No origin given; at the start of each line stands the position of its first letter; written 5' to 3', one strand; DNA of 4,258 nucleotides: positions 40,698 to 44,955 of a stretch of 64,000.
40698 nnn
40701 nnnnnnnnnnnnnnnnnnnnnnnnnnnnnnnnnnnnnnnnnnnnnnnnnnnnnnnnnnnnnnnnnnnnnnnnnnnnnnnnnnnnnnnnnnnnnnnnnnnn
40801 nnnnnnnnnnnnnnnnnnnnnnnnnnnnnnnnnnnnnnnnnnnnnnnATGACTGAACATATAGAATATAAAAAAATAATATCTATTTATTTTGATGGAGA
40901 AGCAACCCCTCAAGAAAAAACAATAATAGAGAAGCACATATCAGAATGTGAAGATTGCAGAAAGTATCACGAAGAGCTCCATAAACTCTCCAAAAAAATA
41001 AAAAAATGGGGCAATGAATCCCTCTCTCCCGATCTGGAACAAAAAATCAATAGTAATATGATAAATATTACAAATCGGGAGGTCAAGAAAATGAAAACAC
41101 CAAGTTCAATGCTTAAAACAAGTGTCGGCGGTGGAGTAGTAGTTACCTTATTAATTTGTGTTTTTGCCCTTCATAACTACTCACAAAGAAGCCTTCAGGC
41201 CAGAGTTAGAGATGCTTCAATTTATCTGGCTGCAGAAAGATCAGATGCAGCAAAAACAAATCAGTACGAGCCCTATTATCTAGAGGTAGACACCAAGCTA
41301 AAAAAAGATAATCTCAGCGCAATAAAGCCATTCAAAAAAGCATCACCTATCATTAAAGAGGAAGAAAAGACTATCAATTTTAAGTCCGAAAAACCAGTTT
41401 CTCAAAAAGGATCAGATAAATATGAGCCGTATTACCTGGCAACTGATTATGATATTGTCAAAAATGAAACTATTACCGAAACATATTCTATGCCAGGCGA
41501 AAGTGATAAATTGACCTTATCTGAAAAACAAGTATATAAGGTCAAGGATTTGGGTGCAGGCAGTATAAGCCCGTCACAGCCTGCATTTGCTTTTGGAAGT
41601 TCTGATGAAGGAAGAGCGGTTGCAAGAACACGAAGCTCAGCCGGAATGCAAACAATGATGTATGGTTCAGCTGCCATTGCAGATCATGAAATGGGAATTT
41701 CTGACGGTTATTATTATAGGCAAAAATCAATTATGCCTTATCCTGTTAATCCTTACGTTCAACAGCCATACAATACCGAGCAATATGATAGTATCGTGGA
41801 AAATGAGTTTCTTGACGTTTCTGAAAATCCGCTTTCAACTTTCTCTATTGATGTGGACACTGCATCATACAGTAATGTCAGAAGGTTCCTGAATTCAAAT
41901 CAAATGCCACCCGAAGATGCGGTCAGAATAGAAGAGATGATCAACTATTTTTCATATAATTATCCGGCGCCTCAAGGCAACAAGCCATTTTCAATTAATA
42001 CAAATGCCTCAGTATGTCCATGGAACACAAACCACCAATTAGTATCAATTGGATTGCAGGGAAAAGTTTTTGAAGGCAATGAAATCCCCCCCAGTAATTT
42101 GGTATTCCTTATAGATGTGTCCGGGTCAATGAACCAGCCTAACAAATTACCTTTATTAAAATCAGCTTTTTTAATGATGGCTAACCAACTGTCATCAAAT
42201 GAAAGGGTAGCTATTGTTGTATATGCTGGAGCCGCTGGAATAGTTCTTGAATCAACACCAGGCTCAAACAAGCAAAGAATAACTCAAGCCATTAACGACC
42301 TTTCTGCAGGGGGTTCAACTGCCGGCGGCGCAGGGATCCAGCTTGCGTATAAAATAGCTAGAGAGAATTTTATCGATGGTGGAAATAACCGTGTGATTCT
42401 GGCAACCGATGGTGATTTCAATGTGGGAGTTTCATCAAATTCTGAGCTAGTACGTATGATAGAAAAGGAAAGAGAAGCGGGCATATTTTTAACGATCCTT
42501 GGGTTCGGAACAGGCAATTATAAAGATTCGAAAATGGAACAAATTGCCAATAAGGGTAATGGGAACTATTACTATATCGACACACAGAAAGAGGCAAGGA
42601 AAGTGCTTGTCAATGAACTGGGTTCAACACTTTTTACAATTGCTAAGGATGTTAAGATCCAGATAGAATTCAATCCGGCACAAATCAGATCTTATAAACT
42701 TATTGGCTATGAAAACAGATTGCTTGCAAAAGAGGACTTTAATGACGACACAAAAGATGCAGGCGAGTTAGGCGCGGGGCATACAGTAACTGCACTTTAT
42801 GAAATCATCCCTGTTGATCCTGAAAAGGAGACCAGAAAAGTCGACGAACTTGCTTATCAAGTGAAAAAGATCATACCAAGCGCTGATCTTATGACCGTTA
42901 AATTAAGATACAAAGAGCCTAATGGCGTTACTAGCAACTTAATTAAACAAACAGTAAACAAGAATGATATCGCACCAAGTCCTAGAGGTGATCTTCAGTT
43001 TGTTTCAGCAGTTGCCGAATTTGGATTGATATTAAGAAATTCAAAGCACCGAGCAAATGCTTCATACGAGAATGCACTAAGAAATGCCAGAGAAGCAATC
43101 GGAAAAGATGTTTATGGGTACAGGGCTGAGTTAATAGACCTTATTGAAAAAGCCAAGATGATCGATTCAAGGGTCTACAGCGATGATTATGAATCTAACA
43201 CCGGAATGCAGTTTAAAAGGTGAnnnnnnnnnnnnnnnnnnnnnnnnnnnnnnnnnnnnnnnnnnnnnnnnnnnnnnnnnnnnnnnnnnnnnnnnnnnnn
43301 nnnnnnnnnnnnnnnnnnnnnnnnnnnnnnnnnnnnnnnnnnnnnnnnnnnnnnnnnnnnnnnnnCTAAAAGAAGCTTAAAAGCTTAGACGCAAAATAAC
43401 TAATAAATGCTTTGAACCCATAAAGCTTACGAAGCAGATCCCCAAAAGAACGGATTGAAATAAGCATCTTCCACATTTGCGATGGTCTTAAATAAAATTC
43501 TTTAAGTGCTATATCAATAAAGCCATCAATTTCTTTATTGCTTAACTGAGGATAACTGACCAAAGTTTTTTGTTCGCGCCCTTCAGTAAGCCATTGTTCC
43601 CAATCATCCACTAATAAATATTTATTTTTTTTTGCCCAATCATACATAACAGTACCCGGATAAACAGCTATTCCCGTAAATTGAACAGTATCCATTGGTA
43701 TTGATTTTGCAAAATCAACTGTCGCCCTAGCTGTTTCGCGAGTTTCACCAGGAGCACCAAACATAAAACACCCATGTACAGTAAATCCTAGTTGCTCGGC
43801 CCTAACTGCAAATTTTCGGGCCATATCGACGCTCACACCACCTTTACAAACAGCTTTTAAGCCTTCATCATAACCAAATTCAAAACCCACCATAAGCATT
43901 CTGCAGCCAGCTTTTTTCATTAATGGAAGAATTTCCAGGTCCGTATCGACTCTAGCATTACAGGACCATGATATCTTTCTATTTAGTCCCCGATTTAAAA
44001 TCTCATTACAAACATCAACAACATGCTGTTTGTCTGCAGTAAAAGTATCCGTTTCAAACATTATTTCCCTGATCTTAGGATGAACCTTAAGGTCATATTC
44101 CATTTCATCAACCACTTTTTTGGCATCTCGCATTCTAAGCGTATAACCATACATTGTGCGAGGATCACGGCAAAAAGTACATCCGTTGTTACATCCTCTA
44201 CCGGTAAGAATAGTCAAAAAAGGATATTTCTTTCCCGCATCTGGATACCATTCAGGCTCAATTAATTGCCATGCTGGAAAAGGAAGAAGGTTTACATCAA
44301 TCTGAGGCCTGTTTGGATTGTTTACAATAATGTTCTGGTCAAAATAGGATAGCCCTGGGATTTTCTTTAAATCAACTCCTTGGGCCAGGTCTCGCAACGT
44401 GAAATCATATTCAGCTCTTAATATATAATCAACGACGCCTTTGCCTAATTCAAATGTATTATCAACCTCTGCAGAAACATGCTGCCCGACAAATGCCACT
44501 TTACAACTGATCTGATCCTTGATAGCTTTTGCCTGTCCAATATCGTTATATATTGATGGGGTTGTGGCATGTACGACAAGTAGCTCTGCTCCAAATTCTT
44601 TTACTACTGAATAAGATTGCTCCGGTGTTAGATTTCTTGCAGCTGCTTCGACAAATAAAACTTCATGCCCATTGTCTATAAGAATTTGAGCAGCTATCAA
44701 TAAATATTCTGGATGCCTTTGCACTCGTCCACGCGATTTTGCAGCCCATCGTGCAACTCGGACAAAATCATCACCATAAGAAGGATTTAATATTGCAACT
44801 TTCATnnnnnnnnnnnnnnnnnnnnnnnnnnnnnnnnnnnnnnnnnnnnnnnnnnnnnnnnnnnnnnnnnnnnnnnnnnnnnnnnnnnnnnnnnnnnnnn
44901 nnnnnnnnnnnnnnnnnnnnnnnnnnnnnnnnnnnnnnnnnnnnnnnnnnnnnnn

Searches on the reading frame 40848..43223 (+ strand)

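Call 37: search_protein_families(library=pfam, proteins=[window:40848-43223:+], max_evalue=0.0001)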
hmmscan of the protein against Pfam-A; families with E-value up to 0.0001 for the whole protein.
window:40848-43223:+ (791 aa): 6 families
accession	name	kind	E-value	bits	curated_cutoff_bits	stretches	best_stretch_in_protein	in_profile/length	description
PF12034.13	YfbK_C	-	1.3e-67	228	25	1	593-771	1-183/184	Uncharacterized protein YfbK, C-terminal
PF12450.13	vWF_A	-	7.5e-43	144.9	25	1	308-399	2-93/94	von Willebrand factor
PF00092.34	VWA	-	1.2e-17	65.1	23.8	1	417-581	1-166/174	von Willebrand factor type A domain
PF13519.12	VWA_2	-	1.9e-15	57.8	27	1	418-522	1-106/107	von Willebrand factor type A domain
PF13768.12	VWA_3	-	7.5e-09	36.3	27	1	417-575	2-154/155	von Willebrand factor type A domain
PF13490.11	zf-HC2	-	1.5e-06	28.6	22.2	1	9-38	6-35/35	Putative zinc-finger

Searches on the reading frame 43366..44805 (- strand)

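Call 37: search_protein_families(library=pfam, proteins=[window:43366-44805:-], max_evalue=0.0001)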
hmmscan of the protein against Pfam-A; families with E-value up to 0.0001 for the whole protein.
window:43366-44805:- (479 aa): 1 family
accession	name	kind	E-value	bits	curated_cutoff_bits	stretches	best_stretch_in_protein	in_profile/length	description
PF04055.27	Radical_SAM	-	7.1e-20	72.3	29.5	1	200-366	2-166/166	Radical SAM superfamily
